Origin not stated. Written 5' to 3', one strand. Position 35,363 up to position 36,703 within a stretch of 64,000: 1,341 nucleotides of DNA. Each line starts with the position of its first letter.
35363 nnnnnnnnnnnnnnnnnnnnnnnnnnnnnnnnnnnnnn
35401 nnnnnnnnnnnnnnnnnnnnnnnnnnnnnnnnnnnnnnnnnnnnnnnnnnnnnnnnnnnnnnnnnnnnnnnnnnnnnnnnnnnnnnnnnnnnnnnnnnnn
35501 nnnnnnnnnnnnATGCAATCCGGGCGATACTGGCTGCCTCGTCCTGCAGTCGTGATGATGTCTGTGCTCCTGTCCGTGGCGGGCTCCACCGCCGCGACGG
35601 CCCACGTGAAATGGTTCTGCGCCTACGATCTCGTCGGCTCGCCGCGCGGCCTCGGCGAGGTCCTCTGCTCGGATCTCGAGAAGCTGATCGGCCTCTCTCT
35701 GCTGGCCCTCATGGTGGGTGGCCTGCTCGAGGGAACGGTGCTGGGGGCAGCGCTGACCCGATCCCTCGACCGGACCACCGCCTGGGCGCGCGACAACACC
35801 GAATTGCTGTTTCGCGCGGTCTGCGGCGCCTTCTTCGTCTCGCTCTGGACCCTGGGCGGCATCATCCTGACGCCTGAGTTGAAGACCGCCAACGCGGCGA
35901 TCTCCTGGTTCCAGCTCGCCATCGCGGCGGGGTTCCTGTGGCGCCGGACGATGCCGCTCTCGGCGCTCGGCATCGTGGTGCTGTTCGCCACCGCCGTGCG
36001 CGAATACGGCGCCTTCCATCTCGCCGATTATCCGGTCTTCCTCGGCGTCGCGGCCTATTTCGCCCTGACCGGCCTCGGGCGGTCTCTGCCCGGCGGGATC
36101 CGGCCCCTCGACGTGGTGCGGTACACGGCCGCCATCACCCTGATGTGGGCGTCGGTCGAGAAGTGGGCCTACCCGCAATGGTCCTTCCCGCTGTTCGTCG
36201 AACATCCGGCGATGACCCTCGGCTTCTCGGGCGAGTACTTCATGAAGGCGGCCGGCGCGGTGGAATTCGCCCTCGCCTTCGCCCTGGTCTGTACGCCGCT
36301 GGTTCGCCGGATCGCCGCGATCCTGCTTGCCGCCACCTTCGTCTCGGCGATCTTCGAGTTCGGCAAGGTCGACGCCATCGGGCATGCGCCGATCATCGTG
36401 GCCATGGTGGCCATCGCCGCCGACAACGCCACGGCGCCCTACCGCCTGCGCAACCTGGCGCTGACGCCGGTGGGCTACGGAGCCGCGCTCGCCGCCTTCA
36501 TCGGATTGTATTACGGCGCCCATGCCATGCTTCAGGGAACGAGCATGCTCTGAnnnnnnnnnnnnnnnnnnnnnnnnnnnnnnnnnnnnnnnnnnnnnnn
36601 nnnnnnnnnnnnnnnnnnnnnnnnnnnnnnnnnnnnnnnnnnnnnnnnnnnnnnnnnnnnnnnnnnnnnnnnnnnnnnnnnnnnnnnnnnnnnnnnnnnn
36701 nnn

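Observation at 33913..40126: Putative periplasmic redox chain linked to c-di-GMP: di-heme peroxidase/MauG-like, DoxX-like membrane protein, cupredoxin, GGDEF-EAL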

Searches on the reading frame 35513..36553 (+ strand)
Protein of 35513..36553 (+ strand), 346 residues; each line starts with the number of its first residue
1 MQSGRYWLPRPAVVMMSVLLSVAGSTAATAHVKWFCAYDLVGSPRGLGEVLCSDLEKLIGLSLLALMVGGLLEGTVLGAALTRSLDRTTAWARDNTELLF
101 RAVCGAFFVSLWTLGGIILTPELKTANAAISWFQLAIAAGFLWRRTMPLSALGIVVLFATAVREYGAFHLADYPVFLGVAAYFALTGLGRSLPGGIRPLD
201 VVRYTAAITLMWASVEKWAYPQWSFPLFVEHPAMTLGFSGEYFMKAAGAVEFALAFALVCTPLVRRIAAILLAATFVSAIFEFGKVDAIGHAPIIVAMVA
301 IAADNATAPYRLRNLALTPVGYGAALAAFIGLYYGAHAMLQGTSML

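Call 3: search_protein_families(library=pfam, proteins=[window:35513-36553:+], max_evalue=0.01)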
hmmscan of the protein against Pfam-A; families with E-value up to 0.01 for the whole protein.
window:35513-36553:+ (346 aa): 0 families

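Call 4: search_protein_families(library=ncbifam, proteins=[window:35513-36553:+], max_evalue=0.01)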
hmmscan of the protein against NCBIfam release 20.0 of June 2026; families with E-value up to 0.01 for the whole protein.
window:35513-36553:+ (346 aa): 0 families

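Call 5: find_homologous_proteins(query=window:35513-36553:+)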
Query window:35513-36553:+ (346 aa): 2326 proteins with E <= 0.001 among 8000 candidates; the best 120 are listed.
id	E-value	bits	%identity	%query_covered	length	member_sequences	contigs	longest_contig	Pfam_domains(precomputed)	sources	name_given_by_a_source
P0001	1.1e-218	743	99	100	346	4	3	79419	-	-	-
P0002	4.1e-202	689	90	100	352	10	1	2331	-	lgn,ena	-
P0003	2.8e-197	673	88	100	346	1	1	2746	-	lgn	-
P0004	1.2e-195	668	92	96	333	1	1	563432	-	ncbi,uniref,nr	ncbi:hypothetical protein [Methylobacterium sp. J-068]|uniref:hypothetical protein n=1 Tax=Methyloba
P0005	1.9e-194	664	86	100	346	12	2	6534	-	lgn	-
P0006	1.9e-193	660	90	96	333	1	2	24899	-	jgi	jgi:hypothetical protein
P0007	2.0e-192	657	86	100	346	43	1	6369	-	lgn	-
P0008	7.4e-190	649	84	100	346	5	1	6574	-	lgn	-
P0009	7.2e-181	619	82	100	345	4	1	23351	-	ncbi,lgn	-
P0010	1.5e-177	608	80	100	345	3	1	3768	-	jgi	jgi:hypothetical protein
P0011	2.5e-175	601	79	100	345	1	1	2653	-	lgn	-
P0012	4.1e-172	590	78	100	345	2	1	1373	-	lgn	-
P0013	1.7e-163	562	75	100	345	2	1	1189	-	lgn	-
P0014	3.9e-163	561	75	99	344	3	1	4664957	-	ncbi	-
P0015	1.3e-160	552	76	98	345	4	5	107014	-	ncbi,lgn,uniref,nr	ncbi:MAG: hypothetical protein Q7T93_12085 [Methylobacterium sp.]|uniref:hypothetical protein n=1 Ta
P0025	4.1e-135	469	65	95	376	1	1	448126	-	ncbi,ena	-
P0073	3.3e-129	449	62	96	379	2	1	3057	-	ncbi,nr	ncbi:MAG: hypothetical protein JO270_03470 [Acidobacteriaceae bacterium]|nr:hypothetical protein [Ac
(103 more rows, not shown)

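Call 7: find_related_loci(query=window:35513-36553:+, collection=genome_contigs, flank=6000)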
Query window:35513-36553:+ (346 aa) in genome_contigs; peptide patterns used: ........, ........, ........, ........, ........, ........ (x = any residue, [..] = any of these).
366 stretches matched a pattern; 322 encode a relative of the query (tblastn E <= 1e-3); the best 80 are kept; 80 distinct loci.
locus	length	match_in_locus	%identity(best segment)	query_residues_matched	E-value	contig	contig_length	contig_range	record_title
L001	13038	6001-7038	91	1-346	0e+0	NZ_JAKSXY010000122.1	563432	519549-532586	Methylobacterium sp. J-068 k141_8221, whole genome shotgun sequence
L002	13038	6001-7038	86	1-346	0e+0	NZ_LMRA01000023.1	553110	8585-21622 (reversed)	Methylobacterium sp. Leaf465 contig_3, whole genome shotgun sequence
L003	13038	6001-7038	86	1-346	0e+0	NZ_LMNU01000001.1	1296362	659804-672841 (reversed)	Methylobacterium sp. Leaf125 contig_1, whole genome shotgun sequence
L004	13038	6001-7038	88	1-346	0e+0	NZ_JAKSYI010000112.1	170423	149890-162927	Methylobacterium sp. J-078 k141_12445, whole genome shotgun sequence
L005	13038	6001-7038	86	1-346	0e+0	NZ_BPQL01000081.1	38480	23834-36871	Methylobacterium goesingense strain DSM 21331 entry81, whole genome shotgun sequence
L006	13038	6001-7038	86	1-346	0e+0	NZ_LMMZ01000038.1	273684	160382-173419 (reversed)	Methylobacterium sp. Leaf104 contig_6, whole genome shotgun sequence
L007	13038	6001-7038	85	1-346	0e+0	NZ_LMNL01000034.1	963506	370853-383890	Methylobacterium sp. Leaf117 contig_4, whole genome shotgun sequence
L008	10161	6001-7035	82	1-346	7e-171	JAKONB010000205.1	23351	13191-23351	MAG: Beijerinckiaceae bacterium isolate M12 k127_10323912_M_bin.12, whole genome shotgun sequence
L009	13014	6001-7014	76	8-346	4e-168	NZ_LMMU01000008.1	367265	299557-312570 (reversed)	Methylobacterium sp. Leaf99 contig_3, whole genome shotgun sequence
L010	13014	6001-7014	76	8-346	8e-167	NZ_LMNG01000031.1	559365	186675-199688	Methylobacterium sp. Leaf112 contig_6, whole genome shotgun sequence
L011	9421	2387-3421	79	1-346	1e-166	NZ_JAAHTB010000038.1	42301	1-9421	Methylobacterium sp. BTF04 contig00038, whole genome shotgun sequence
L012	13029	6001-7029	73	3-346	1e-164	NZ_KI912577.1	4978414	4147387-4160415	Methylobacterium sp. 10 K368DRAFT_scaffold00001.1, whole genome shotgun sequence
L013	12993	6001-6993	74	3-334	2e-161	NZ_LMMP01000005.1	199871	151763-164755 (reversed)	Methylobacterium sp. Leaf91 contig_13, whole genome shotgun sequence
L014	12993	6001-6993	74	3-334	7e-160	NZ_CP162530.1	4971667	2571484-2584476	Methylobacterium bullatum strain LMG 24788 chromosome, complete genome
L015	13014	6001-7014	76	8-346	5e-160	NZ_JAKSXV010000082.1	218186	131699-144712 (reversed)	Methylobacterium sp. J-090 k141_3846, whole genome shotgun sequence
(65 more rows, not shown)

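Call 12: search_solved_structures(query=window:35513-36553:+, max_evalue=10)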
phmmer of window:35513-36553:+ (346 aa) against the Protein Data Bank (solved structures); distinct sequences matched with E-value up to 10: 0.

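Call 34: search_protein_representatives(protein=window:35513-36553:+)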
Query: 346 residues. Proteins with E-value up to 0.001 (for the whole library): 582; up to 1e-10: 414; up to 1e-30: 151. The best 150 are listed.
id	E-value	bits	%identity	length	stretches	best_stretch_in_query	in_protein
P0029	1.8e-134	464.8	89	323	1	2-233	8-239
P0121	6.9e-121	420.1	62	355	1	8-340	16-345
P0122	4.3e-105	368.2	54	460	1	20-340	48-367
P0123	8.8e-104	363.9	52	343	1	16-343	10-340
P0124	3.6e-98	345.5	52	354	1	10-345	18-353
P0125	1.2e-95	337.1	50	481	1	12-344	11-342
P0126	4.2e-88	312.4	61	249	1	99-345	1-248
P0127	1.6e-86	307.2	62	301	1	7-237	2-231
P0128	7.4e-84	298.4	51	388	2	195-343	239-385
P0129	1.2e-83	297.7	46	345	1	23-344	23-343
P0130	1.9e-75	270.7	45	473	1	17-342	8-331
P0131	2.1e-74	267.3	47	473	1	17-342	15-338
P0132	3.2e-74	266.7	56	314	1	51-298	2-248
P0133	1.6e-72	261.1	60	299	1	118-329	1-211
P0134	1.4e-68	248.2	61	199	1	147-346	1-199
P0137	5.4e-65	236.4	42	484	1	16-342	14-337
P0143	9.5e-58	212.6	40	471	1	17-343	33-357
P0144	1.3e-57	212.1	43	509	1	21-334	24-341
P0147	6.1e-57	209.9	41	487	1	16-344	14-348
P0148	1.1e-55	205.7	38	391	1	16-343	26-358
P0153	3.1e-54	201.0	42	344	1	24-329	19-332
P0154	4.6e-54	200.4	36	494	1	12-341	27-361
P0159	9.3e-53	196.2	39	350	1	16-311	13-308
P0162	1.8e-51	191.9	38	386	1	12-341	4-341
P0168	8.2e-50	186.5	37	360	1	17-313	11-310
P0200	1.3e-41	159.5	34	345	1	22-339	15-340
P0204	6.6e-41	157.2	34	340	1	17-327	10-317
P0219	1.2e-37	146.5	35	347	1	19-319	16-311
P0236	6.8e-35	137.4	29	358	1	15-338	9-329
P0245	5.4e-34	134.5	32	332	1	26-342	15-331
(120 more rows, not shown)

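Call 38: find_related_loci(query=P0200, collection=genome_contigs, flank=6000)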
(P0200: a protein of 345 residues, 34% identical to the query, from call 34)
Query P0200 (345 aa) in genome_contigs; peptide patterns used: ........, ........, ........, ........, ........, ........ (x = any residue, [..] = any of these).
39 stretches matched a pattern; 6 encode a relative of the query (tblastn E <= 1e-3); 6 distinct loci.
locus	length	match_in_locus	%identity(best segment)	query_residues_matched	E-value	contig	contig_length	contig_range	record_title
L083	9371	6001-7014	35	3-342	3e-52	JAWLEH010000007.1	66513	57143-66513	MAG: Balneolaceae bacterium isolate 20BLK6-1.bin.55 NODE_258_length_66513_cov_43.236833, whole genome shotgun sequence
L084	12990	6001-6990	35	14-343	3e-49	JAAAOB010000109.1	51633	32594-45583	MAG: Bacteroidetes bacterium isolate GSL.Bin13 NODE_249_length_51633_cov_0.866924, whole genome shotgun sequence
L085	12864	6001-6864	35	19-307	2e-45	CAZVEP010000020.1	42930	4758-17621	MAG TPA_asm: uncultured Rhodohalobacter sp. isolate binchicken_co13_313 genome assembly, contig: NODE_882_length_42930_c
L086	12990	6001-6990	35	14-343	3e-49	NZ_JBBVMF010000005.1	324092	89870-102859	Rhodohalobacter sp. 8-1 Scaffold5_1, whole genome shotgun sequence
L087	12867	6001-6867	34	1-283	6e-31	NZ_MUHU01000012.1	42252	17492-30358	Derxia lacustris strain HL-12 isolate fresh water ctg_12, whole genome shotgun sequence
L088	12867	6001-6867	34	1-283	6e-31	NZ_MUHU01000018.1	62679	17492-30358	Derxia lacustris strain HL-12 isolate fresh water ctg_18, whole genome shotgun sequence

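Call 43: search_protein_families(library=pfam, alignment_id=A2, max_evalue=1)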
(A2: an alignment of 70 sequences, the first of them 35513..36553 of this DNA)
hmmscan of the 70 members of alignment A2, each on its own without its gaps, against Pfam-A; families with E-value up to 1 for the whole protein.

A. member 1, window:35513-36553:+ (346 aa): 0 families

B. families by the number of members that match (of 70 scanned): 21 families
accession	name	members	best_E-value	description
PF07681.17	DoxX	15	5.2e-08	DoxX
PF07291.16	MauE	12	2.4e-05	Methylamine utilisation protein MauE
PF23539.1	DUF7134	2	0.0095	Domain of unknown function (DUF7134)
PF03713.19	DUF305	1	4.2e-09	Domain of unknown function (DUF305)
PF14985.11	TM140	1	0.00078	TM140 protein family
PF20520.3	Ac45-VOA1_TM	1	0.018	V0 complex accessory subunit Ac45/VOA1 transmembrane domain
PF21742.2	DUF6868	1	0.02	Family of unknown function (DUF6868)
PF06072.16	Herpes_US9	1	0.038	Alphaherpesvirus tegument protein US9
PF20794.3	bPH_7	1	0.063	Bacterial PH domain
PF00519.23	PPV_E1_C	1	0.07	Papillomavirus helicase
PF11111.15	CENP-M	1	0.073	Centromere protein M (CENP-M)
PF19517.4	DUF6050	1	0.091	Family of unknown function (DUF6050)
PF25103.1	DUF7811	1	0.092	Domain of unknown function (DUF7811)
PF24115.1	DUF7389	1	0.12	Domain of unknown function (DUF7389)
PF09308.16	LuxQ-periplasm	1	0.14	LuxQ, periplasmic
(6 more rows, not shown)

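Call 44: search_protein_families(library=pfam, proteins=[P0148, P0153, P0159, P0162, P0168, P0200, P0204, P0219, P0236, P0245], max_evalue=0.1)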
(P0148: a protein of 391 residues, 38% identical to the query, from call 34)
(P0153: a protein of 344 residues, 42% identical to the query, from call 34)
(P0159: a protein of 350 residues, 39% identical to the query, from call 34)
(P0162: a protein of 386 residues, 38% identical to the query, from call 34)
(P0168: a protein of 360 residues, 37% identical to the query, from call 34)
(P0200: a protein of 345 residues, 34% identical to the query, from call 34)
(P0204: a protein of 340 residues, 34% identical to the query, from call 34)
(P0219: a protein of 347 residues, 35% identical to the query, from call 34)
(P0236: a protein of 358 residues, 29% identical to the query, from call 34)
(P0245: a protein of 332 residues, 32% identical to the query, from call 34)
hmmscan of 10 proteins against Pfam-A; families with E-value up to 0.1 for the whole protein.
P0148 (391 aa): 2 families
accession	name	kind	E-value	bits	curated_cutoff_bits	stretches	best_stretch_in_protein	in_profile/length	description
PF07291.16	MauE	-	2.4e-05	25.1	27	1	211-291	6-87/128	Methylamine utilisation protein MauE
PF00519.23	PPV_E1_C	-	0.07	12.7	26.5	1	86-121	160-195/289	Papillomavirus helicase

P0153 (344 aa): 0 families

P0159 (350 aa): 2 families
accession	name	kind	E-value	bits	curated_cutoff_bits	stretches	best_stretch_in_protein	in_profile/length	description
PF07681.17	DoxX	-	3.2e-06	28.1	23.6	1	197-277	3-80/85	DoxX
PF07291.16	MauE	-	0.0078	17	27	1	194-276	3-86/128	Methylamine utilisation protein MauE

P0162 (386 aa): 0 families

P0168 (360 aa): 1 family
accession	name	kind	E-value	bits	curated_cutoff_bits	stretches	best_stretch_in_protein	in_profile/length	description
PF07681.17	DoxX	-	0.0015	19.5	23.6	1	197-279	4-83/85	DoxX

P0200 (345 aa): 1 family
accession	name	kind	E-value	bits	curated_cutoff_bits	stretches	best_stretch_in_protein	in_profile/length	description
PF20520.3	Ac45-VOA1_TM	-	0.018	15.2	25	1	322-341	10-29/39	V0 complex accessory subunit Ac45/VOA1 transmembrane domain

P0204 (340 aa): 0 families

P0219 (347 aa): 1 family
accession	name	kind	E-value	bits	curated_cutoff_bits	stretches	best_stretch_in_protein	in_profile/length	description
PF20794.3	bPH_7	-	0.063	13.2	25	0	103-159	16-70/135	Bacterial PH domain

P0236 (358 aa): 1 family
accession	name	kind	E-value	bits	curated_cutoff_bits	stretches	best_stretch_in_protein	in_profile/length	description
PF07291.16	MauE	-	0.012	16.3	27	1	189-272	3-87/128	Methylamine utilisation protein MauE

P0245 (332 aa): 1 family
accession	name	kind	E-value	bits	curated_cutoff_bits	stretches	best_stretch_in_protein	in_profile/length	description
PF07681.17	DoxX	-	1.7e-05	25.8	23.6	1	190-270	4-81/85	DoxX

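Call 48: predict_structure(alignment_id=A2)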
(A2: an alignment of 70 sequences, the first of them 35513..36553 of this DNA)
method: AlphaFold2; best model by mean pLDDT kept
length: 346 residues; sequences in the alignment: 70
mean_pLDDT: 91.6   pTM: 0.86
mean pLDDT of the five models: 91.6, 91.2, 91.1, 91.1, 90.8
residues with pLDDT >= 90: 282; 70-90: 39; 50-70: 15; < 50: 10
segments of 3 or more residues with pLDDT < 50: 25-31
pLDDT, mean of each block of 10 residues (from residue 1): 57 82 47 66 91 96 97 97 98 98 98 95 93 98 98 98 92 97 98 96 98 97 92 93 96 98 98 96 90 98 94 93 98 93 72
secondary structure, 60 per line:
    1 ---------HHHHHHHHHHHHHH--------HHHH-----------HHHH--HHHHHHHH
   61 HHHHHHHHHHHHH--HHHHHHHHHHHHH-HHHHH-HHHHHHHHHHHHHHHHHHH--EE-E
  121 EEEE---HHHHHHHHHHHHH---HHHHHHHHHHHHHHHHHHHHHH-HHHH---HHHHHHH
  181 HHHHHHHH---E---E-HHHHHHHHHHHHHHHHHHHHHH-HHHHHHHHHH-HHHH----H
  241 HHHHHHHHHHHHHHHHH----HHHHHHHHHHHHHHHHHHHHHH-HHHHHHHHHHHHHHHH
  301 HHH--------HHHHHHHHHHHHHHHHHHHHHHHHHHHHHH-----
elements in order: H10-23 H32-35 H47-50 H53-73 H76-88 H90-94 H96-114 E120-124 H128-140 H144-165 H167-170 H174-188 H198-219 H221-230 H232-235 H240-257 H262-283 H285-303 H312-341

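Call 52: fold_search(model_id=the predicted structure, library=pdb)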
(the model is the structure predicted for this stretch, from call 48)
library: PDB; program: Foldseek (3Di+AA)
matches with E <= 10: 564; with E <= 0.001: 0
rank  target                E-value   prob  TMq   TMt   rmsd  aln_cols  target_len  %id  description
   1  5hxh_B                9.8e-02  0.23  0.15  0.16  21.0       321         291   12  Structural mechanisms of extracellular ion exchange and induced binding-site occlusion in the sodium-calcium exchanger (released 2016-05-11)
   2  5jdq                  1.8e-01  0.16  0.15  0.17  21.6       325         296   11  Structural mechanisms of extracellular ion exchange and induced binding-site occlusion in the sodium-calcium exchanger N (released 2016-05-11)
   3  6lh0                  2.0e-01  0.20  0.16  0.18  16.4       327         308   15  Crystal structure of a cysteine-pair mutant (P10C-S291C) of a bacterial bile acid transporter in an inward-facing apo-st (released 2020-12-09)
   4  7x0t_A                2.1e-01  0.06  0.09  0.06  30.2       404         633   13  Cryo-EM structure of human ABCD1 E630Q in the presence of C26:0-CoA and ATP (released 2023-03-22)
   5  7rtu_B                2.2e-01  0.11  0.12  0.12  30.0       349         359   13  Cryo-EM structure of a TTYH2 trans-dimer (released 2021-08-25)
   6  8vsi_A                2.9e-01  0.08  0.10  0.08  26.7       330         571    9  Mechanistic Insights Revealed by YbtPQ in the Occluded State (released 2024-04-10)
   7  9dze_f                3.0e-01  0.12  0.13  0.15  23.8       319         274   16  Computationally Designed Bifaceted Protein Nanomaterial pD5-14 (released 2024-10-30)
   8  1sj8                  4.3e-01  0.11  0.15  0.16  25.0       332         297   14  Solution Structure of the R1R2 Domains of Talin (released 2004-08-24)
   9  9ddo_A                4.5e-01  0.09  0.10  0.14  23.5       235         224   13  E. coli TonB-ExbBD TonB bound to ExbB chain C (released 2025-07-09)
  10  4dnt_A                4.9e-01  0.21  0.15  0.07  14.4       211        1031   16  Crystal structure of the CusBA heavy-metal efflux complex from Escherichia coli, mutant (released 2012-06-20)
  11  5dys_A                4.9e-01  0.08  0.13  0.14  24.2       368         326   13  Crystal Structure of T94I rhodopsin mutant (released 2016-08-10)
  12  7fin_R                5.1e-01  0.11  0.13  0.13  16.7       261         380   11  Cryo-EM structure of the GIPR/GLP-1R/GCGR triagonist peptide 20-bound human GIPR-Gs complex (released 2022-02-23)
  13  9iqg_A                5.1e-01  0.11  0.13  0.10  22.8       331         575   14  Cryo-EM structure of MsRv1273c/72c from Mycobacterium smegmatis in the ATP|ADP+Vi-bound Occ (Vi) state (released 2025-05-14)
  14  7zdc_D                5.3e-01  0.07  0.11  0.08  24.4       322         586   11  IF(heme/confined) conformation of CydDC in ADP(CydD) bound state (Dataset-3) (released 2023-04-19)
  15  5l22_B                5.5e-01  0.07  0.12  0.09  25.0       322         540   13  PrtD T1SS ABC transporter (released 2017-03-08)
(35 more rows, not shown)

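Call 56: find_encoding_contigs(protein=P0073, flank=6000, max_places=3)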
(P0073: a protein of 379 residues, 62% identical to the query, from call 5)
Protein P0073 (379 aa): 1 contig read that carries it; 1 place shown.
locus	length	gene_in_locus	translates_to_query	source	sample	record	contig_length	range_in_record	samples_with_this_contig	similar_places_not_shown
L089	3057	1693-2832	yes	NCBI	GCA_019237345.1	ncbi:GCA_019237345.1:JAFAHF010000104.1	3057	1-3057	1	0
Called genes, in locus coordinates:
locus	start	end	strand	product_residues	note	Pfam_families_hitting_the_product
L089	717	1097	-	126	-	-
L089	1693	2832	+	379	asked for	-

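Call 57: find_encoding_contigs(protein=P0025, flank=6000, max_places=3)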
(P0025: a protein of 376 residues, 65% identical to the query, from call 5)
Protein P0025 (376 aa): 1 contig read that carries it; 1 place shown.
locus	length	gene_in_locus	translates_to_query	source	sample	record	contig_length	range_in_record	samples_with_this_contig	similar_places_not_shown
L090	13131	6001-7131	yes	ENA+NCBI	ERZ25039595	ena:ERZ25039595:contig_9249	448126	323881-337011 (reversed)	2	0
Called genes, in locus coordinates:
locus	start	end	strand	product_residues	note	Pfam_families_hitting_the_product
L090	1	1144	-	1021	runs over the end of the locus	PF02743:dCache_1, PF00989:PAS (faint), PF08448:PAS_4 (faint), PF12860:PAS_7, PF13188:PAS_8 (faint), PF13426:PAS_9 (faint), PF12860:PAS_7, PF07228:SpoIIE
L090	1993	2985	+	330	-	PF02685:Glucokinase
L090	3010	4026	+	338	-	PF03446:NAD_binding_2, PF00393:6PGD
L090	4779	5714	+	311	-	-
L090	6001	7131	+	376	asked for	-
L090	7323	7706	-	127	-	PF20091:Abhydrolase_10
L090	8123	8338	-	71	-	-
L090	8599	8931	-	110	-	-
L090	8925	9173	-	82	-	-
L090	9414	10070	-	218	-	PF13193:AMP-binding_C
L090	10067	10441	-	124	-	PF00501:AMP-binding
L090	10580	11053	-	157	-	PF00501:AMP-binding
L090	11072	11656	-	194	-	PF13378:MR_MLE_C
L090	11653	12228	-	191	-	PF02746:MR_MLE_N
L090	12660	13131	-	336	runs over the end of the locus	-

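Call 95: search_protein_families(library=pfam, proteins=[L086:5899-7353:+, P0122, P0125, P0130, P0131, P0137, P0143, P0144, P0147, P0154], max_evalue=0.01)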
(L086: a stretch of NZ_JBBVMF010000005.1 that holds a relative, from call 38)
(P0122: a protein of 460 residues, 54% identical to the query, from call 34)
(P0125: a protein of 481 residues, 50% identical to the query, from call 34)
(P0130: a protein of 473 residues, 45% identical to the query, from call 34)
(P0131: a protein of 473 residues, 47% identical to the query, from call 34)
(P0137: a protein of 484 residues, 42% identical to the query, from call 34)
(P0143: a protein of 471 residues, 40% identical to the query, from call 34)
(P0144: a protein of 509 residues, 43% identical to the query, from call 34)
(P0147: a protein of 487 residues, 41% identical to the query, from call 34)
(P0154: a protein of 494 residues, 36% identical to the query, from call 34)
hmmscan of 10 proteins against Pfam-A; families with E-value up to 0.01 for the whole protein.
L086:5899-7353:+ (484 aa): 3 families
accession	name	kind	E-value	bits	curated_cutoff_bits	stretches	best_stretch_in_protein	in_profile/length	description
PF22820.2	TcaA_3rd_4th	-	0.00034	20.9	27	1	426-476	13-63/73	TcaA protein 3rd/4th domain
PF14347.11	DUF4399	-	0.00055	20.7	28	0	449-484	58-91/91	Domain of unknown function (DUF4399)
PF07681.17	DoxX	-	0.0056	17.7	23.6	1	252-296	38-83/85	DoxX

P0122 (460 aa): 1 family
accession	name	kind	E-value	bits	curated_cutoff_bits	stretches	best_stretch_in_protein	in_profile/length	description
PF07681.17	DoxX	-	0.0078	17.3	23.6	1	228-310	4-83/85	DoxX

P0125 (481 aa): 1 family
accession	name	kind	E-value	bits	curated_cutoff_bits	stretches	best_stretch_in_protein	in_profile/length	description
PF07291.16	MauE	-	0.0017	19.1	27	1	198-276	6-85/128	Methylamine utilisation protein MauE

P0130 (473 aa): 0 families

P0131 (473 aa): 0 families

P0137 (484 aa): 0 families

P0143 (471 aa): 0 families

P0144 (509 aa): 2 families
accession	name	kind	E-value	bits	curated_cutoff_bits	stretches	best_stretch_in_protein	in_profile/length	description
PF03713.19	DUF305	-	2.2e-16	60.7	27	1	446-502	1-57/151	Domain of unknown function (DUF305)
PF07291.16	MauE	-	0.0016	19.2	27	1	204-284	6-87/128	Methylamine utilisation protein MauE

P0147 (487 aa): 1 family
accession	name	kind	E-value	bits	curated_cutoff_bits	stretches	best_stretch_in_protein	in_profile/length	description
PF03713.19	DUF305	-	1.5e-18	67.7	27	1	377-477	45-151/151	Domain of unknown function (DUF305)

P0154 (494 aa): 2 families
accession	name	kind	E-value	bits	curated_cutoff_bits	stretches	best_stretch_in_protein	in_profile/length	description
PF03713.19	DUF305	-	8e-15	55.7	27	1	393-481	64-151/151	Domain of unknown function (DUF305)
PF07681.17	DoxX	-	0.0097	17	23.6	1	217-299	4-83/85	DoxX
